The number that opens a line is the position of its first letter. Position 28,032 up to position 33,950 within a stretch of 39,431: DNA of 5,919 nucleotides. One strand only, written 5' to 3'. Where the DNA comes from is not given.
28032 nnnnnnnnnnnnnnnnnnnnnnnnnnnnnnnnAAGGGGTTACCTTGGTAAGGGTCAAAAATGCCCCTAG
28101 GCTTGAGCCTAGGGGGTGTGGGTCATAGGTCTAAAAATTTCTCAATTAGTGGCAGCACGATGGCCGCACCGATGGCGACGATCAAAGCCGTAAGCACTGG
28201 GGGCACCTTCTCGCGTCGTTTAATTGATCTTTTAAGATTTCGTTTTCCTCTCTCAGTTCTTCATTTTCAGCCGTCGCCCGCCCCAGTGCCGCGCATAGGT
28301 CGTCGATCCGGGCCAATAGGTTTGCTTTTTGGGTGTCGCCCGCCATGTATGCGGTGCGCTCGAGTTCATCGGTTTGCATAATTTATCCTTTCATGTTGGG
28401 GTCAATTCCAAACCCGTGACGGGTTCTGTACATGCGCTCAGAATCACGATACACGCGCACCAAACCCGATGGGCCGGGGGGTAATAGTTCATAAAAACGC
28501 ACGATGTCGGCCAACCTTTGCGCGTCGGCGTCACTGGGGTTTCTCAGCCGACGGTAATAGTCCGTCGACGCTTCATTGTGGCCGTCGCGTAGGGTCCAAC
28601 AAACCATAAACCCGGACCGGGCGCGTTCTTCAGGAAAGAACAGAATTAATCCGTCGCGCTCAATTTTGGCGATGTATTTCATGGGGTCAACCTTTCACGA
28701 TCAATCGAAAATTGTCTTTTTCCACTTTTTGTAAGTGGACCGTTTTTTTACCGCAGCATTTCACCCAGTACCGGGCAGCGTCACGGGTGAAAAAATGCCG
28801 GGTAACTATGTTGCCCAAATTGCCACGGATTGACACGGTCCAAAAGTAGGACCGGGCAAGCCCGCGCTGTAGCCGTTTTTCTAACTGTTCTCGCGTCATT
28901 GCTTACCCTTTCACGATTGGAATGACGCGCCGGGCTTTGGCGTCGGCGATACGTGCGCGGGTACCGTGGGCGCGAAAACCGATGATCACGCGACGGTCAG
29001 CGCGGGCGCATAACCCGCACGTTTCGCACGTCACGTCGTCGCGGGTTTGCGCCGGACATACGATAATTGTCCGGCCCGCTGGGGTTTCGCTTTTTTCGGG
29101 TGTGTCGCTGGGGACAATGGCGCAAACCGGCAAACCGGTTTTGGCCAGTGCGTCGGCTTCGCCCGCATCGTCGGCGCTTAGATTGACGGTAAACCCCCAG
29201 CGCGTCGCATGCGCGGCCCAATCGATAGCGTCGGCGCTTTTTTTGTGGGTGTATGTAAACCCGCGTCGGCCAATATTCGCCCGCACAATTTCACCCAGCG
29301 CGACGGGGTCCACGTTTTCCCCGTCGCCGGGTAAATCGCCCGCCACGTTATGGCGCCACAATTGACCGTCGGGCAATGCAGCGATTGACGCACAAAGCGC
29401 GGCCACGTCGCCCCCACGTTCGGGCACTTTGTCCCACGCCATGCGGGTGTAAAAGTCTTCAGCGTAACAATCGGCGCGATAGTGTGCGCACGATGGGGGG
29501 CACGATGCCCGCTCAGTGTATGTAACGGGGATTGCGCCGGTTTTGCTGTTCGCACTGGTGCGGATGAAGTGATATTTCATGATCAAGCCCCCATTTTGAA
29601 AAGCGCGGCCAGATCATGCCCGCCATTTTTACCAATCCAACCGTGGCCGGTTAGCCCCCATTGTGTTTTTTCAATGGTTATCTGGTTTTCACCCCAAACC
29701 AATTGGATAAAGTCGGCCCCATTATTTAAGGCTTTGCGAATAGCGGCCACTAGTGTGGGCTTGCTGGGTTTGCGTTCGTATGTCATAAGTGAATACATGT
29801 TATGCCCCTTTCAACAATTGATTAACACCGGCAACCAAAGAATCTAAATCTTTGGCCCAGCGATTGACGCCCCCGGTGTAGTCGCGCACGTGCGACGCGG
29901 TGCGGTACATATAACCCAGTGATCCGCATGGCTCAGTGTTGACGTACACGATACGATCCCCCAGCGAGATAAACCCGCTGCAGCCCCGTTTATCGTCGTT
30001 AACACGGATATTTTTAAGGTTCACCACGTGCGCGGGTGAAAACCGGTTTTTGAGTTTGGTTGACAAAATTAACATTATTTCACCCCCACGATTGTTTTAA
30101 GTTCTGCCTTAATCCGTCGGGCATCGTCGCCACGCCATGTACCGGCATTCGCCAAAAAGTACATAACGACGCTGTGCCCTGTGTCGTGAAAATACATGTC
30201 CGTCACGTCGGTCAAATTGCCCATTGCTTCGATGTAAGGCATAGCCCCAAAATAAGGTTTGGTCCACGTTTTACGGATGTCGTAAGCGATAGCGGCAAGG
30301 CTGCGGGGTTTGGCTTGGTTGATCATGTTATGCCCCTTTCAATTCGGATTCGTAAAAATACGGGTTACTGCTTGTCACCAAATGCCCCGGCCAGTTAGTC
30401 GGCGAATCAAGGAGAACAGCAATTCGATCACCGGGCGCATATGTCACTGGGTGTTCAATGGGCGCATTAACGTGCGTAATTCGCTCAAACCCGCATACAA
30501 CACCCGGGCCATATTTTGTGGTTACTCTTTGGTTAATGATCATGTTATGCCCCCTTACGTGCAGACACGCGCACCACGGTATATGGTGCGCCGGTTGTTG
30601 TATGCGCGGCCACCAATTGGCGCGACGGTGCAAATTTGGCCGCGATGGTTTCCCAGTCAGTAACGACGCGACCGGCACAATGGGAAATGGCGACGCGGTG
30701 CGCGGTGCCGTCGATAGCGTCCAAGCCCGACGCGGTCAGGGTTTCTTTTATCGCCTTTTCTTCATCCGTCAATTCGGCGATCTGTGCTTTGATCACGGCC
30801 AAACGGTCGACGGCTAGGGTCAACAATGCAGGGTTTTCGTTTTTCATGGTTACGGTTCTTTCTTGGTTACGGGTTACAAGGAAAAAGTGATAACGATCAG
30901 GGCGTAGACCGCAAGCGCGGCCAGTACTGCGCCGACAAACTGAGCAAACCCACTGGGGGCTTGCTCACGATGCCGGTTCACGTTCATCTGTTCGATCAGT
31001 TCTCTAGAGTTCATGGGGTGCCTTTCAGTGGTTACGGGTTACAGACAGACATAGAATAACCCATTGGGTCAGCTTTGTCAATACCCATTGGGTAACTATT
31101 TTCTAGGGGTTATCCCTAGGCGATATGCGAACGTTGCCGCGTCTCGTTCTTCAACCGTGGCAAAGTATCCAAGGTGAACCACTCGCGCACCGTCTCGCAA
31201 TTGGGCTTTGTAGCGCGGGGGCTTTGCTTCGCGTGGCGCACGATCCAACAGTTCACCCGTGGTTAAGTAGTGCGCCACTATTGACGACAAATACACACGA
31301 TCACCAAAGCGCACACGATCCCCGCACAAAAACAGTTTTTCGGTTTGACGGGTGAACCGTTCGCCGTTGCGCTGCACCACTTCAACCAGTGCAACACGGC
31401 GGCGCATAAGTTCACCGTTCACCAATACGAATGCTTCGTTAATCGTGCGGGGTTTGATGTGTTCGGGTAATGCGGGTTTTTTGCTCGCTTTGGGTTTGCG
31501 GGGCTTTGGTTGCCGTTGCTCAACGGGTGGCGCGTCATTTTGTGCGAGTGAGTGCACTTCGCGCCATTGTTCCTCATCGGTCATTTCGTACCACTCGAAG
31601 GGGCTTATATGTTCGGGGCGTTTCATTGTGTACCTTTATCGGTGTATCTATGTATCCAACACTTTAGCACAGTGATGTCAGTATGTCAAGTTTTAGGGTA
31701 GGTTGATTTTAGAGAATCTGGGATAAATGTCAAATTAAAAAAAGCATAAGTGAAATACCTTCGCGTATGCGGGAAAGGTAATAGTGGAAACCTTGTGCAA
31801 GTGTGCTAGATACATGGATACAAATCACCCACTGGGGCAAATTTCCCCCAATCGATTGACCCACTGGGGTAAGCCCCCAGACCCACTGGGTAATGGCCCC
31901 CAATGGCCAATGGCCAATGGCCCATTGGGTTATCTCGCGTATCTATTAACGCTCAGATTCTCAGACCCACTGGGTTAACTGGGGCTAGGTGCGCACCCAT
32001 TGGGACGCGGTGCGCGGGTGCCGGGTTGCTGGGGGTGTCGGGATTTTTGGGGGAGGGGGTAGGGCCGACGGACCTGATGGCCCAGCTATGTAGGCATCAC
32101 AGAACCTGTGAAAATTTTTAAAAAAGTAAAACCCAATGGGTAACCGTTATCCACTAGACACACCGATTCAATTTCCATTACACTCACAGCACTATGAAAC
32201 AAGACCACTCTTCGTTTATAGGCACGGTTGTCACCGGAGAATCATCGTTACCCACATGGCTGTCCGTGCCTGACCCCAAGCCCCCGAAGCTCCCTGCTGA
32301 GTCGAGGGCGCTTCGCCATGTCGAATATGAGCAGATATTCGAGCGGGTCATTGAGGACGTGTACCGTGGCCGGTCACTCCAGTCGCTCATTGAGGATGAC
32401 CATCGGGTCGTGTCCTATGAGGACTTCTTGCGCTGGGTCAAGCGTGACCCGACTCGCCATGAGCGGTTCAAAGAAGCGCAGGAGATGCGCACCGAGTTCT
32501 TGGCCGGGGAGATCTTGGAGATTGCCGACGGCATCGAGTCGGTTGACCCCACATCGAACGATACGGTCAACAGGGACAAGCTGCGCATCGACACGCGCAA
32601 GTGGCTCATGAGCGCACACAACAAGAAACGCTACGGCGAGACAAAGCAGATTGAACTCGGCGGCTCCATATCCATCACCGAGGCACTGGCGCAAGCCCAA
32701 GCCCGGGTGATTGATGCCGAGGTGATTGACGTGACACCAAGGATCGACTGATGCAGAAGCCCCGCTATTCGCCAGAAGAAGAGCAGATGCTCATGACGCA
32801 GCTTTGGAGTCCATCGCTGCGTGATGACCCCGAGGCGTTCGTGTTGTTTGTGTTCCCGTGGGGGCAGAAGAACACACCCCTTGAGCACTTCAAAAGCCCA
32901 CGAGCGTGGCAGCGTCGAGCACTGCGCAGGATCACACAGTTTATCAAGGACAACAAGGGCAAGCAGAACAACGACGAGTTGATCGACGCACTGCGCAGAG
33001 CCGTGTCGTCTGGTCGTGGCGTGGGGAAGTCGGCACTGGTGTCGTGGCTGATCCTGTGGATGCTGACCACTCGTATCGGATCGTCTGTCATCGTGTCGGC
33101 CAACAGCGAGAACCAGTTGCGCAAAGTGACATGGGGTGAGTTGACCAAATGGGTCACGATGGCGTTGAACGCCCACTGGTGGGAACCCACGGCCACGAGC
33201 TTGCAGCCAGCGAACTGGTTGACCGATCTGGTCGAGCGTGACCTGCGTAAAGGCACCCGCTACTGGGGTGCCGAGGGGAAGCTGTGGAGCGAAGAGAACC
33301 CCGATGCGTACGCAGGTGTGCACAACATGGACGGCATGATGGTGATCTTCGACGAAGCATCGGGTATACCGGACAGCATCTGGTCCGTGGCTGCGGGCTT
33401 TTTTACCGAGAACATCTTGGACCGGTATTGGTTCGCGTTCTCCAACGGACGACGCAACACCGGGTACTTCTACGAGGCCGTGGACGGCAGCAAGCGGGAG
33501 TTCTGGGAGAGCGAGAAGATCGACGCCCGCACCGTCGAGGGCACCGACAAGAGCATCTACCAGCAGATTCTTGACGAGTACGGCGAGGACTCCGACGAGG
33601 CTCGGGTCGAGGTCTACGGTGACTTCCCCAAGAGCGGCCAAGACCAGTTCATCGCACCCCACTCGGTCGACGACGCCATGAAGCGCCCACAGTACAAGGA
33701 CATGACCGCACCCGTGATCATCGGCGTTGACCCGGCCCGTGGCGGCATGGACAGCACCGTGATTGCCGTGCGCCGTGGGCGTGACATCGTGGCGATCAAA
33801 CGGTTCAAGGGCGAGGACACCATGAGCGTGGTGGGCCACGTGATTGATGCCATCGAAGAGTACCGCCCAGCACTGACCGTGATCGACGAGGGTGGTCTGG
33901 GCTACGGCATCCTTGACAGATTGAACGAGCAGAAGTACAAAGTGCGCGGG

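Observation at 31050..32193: Dense array of a palindromic 11-mer (ACCCA-N-TGGGT) in the early/late divergent control region, with operator-like geometry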

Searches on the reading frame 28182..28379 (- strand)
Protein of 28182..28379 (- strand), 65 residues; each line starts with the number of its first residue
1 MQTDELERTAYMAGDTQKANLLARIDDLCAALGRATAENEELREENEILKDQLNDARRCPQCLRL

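Call 29: search_protein_families(library=pfam, proteins=[window:28182-28379:-], max_evalue=5)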
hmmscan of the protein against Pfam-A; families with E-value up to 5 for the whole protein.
window:28182-28379:- (65 aa): 8 families
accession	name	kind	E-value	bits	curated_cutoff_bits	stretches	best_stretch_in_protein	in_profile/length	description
PF14197.11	Cep57_CLD_2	-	0.0048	17.4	27.1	1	17-54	25-62/67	Centrosome localisation domain of PPC89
PF06156.18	YabA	-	0.0099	16.9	30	1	16-56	15-55/103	Initiation control protein YabA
PF16471.10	JIP_LZII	-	0.017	15.7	30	1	13-52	23-62/71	JNK-interacting protein leucine zipper II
PF11316.14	Rhamno_transf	-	0.031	14.1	23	1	2-58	54-110/235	Putative rhamnosyl transferase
PF04977.20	DivIC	-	0.042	14.1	28.9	1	24-57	18-51/80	Septum formation initiator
PF08990.16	Docking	-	0.047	13.9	20.9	1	34-46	12-24/29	Erythronolide synthase docking domain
PF05859.17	Mis12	-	0.058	13.6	25.7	1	10-63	106-159/231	Mis12 protein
PF06005.17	ZapB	-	0.13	13.1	31.5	1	24-57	12-45/71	Cell division protein ZapB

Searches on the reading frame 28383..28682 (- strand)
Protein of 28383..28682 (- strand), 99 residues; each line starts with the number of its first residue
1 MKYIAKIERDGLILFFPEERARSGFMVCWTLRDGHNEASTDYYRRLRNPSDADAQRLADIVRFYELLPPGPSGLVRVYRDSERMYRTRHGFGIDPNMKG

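Call 13: search_protein_families(library=pfam, proteins=[window:28383-28682:-], max_evalue=0.01)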
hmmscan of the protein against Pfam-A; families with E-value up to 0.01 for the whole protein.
window:28383-28682:- (99 aa): 1 family
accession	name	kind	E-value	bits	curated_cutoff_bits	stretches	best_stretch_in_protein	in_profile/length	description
PF10791.14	F1F0-ATPsyn_F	-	0.0079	17.1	24.7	1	50-77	22-49/92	Mitochondrial F1-F0 ATP synthase subunit F of fungi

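Call 14: search_protein_families(library=phrogs, proteins=[window:28383-28682:-], max_evalue=0.001)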
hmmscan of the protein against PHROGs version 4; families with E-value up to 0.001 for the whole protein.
window:28383-28682:- (99 aa): 0 families

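Call 57: search_protein_families(library=ncbifam, proteins=[window:28383-28682:-], max_evalue=1)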
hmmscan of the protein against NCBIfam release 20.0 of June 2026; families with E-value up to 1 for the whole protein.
window:28383-28682:- (99 aa): 0 families

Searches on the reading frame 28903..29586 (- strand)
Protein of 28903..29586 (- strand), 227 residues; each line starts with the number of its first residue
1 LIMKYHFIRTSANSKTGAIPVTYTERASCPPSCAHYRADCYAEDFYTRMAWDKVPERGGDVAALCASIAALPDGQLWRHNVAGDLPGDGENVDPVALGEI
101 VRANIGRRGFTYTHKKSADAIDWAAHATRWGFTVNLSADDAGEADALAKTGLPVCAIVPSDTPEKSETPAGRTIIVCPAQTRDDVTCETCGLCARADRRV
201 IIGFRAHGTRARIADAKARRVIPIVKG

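Call 13: search_protein_families(library=pfam, proteins=[window:28903-29586:-], max_evalue=0.01)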
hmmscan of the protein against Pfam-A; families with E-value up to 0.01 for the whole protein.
window:28903-29586:- (227 aa): 1 family
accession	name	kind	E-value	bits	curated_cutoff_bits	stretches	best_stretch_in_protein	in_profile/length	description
PF23872.1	DUF7227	-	4e-73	246.1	27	1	3-217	1-220/223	Domain of unknown function (DUF7227)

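Call 14: search_protein_families(library=phrogs, proteins=[window:28903-29586:-], max_evalue=0.001)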
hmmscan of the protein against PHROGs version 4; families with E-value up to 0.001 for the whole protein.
window:28903-29586:- (227 aa): 2 families
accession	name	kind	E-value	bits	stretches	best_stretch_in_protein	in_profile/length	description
phrog_2554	-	unknown function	6.9e-45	155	1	9-221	311-526/529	-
phrog_1392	-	unknown function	0.0001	22.7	1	77-202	148-275/296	-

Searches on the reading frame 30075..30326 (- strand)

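Call 13: search_protein_families(library=pfam, proteins=[window:30075-30326:-], max_evalue=0.01)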
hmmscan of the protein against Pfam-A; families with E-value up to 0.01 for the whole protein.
window:30075-30326:- (83 aa): 0 families

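Call 14: search_protein_families(library=phrogs, proteins=[window:30075-30326:-], max_evalue=0.001)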
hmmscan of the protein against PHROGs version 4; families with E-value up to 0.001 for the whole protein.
window:30075-30326:- (83 aa): 1 family
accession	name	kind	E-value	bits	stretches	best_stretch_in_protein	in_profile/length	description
phrog_13953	-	unknown function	7e-33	114.6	1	2-80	58-136/137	-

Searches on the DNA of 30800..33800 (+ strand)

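Call 4: search_dna_similar(query=window:30800-33800:+, collection=phages, mode=near)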
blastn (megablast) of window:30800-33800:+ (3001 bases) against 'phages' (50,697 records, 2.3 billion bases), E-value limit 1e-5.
Records with a match: 1; places in all: 1; records where one place covers at least 80% of the query: 0.
Best place of each record, by identity: 80-90% 1.
By first word of the organism name: Phage 1.
By host as written in the record: Gammaproteobacteria 1.
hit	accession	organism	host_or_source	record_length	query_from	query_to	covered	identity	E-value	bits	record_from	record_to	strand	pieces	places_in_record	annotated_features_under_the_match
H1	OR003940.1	Phage DSL-LC05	Gammaproteobacteria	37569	1293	3001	57%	83.3%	0e+0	1559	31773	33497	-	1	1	terminase large subunit | terminase small subunit | hypothetical protein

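Call 7: get_annotated_region(hit=H1, flank=4000)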
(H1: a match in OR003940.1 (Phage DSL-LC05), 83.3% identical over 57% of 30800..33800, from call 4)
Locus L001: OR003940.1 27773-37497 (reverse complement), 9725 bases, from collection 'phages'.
description: Phage DSL-LC05, complete genome.
organism: Phage DSL-LC05 (NCBI taxid 3058959)
taxonomy: Viruses; Duplodnaviria; Heunggongvirae; Uroviricota; Caudoviricetes
host: Gammaproteobacteria; source: water sample of Dishui Lake; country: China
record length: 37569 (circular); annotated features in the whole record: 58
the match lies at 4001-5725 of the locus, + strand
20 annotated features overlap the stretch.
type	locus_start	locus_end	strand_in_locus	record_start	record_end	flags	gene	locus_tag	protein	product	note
CDS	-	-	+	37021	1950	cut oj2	-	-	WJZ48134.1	DNA primase/polymerase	DNA primase/polymerase, bifunctional, N-terminal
CDS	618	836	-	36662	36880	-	-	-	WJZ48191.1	hypothetical protein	-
CDS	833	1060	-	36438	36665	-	-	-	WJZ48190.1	hypothetical protein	-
CDS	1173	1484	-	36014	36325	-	-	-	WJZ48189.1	repressor protein C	-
CDS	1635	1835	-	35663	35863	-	-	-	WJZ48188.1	hypothetical protein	-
CDS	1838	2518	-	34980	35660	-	-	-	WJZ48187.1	hypothetical protein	-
CDS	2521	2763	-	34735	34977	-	-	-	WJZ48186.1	hypothetical protein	-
CDS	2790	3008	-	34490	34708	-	-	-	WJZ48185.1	hypothetical protein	-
CDS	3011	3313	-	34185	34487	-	-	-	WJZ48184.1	putative endonuclease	-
CDS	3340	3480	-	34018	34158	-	-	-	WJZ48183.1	hypothetical protein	-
CDS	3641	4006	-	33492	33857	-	-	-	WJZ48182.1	hypothetical protein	-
CDS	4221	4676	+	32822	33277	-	-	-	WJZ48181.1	terminase small subunit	-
CDS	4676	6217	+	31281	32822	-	-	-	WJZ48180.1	terminase large subunit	-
CDS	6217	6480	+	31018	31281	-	-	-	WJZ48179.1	hypothetical protein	-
CDS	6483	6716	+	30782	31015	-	-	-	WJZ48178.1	hypothetical protein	-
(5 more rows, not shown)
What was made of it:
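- DSL-LC05's homologue was annotated 'repressor protein C' (call 7).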

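Call 8: search_dna_similar(query=window:30800-32250:+, collection=phages, mode=distant)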
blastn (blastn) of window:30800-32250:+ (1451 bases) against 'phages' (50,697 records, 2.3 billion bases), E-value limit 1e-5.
Records with a match: 1; places in all: 1; records where one place covers at least 80% of the query: 0.
Best place of each record, by identity: 60-80% 1.
By first word of the organism name: Phage 1.
By host as written in the record: Gammaproteobacteria 1.
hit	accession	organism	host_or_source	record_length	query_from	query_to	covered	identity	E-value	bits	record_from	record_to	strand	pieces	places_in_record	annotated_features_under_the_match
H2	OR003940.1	Phage DSL-LC05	Gammaproteobacteria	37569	1293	1451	11%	74.8%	2e-19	104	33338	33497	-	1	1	hypothetical protein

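Call 16: search_rna_families(source=window, start=30800, end=32400, threshold=evalue, max_evalue=1)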
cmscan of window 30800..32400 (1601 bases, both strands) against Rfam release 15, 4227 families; matches with E-value up to 1: 2.
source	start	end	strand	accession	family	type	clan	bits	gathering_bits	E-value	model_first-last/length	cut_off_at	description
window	31352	31415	+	RF03606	mir-2071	Gene; miRNA;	-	19.4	100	0.3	1-74/74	no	mir-2071 microRNA precursor family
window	30800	30939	-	RF02042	HOTTIP_3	Gene; lncRNA;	-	10.5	50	0.89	1-141/353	3'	HOXA transcript at the distal tip, conserved region 3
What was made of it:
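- On Structured RNA element: No credible Rfam match in 30800-32400 at E<=1 (call 16).
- Tried and rejected: Rfam scan of 30800-32400 at E<=1: only chance-level hits (call 16).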

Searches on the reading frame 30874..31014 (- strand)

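Call 29: search_protein_families(library=pfam, proteins=[window:30874-31014:-], max_evalue=5)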
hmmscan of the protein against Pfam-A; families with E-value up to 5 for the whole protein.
window:30874-31014:- (46 aa): 2 families
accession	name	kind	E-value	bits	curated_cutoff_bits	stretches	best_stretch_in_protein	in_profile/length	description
PF14340.12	DUF4395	-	0.0043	17.8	24.5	1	11-40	63-92/130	Domain of unknown function (DUF4395)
PF01006.25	HCV_NS4a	-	0.064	13.4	27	1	26-41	5-20/55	Hepatitis C virus non-structural protein NS4a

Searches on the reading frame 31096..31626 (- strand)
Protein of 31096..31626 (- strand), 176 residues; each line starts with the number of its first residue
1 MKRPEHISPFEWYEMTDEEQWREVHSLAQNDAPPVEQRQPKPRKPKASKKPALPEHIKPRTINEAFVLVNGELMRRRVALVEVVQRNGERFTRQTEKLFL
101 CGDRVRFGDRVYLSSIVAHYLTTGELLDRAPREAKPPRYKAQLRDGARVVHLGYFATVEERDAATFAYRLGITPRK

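Call 13: search_protein_families(library=pfam, proteins=[window:31096-31626:-], max_evalue=0.01)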
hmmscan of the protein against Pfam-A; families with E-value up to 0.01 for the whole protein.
window:31096-31626:- (176 aa): 1 family
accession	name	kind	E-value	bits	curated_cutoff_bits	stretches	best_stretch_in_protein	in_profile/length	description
PF13275.11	S4_2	-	0.0052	17.1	24.6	0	83-112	34-62/65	S4 domain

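Call 14: search_protein_families(library=phrogs, proteins=[window:31096-31626:-], max_evalue=0.001)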
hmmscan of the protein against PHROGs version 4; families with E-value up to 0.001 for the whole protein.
window:31096-31626:- (176 aa): 0 families

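Call 29: search_protein_families(library=pfam, proteins=[window:31096-31626:-], max_evalue=5)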
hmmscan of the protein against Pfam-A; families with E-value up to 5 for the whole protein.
window:31096-31626:- (176 aa): 1 family
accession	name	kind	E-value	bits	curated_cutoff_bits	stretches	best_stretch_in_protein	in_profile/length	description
PF13275.11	S4_2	-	0.0052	17.1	24.6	1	83-112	34-62/65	S4 domain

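Call 56: search_solved_structures(query=window:31096-31626:-, max_evalue=10, show_alignments=2)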
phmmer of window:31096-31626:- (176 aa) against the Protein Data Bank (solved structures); distinct sequences matched with E-value up to 10: 0.

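Call 57: search_protein_families(library=ncbifam, proteins=[window:31096-31626:-], max_evalue=1)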
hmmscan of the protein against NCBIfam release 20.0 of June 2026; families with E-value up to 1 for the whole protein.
window:31096-31626:- (176 aa): 0 families
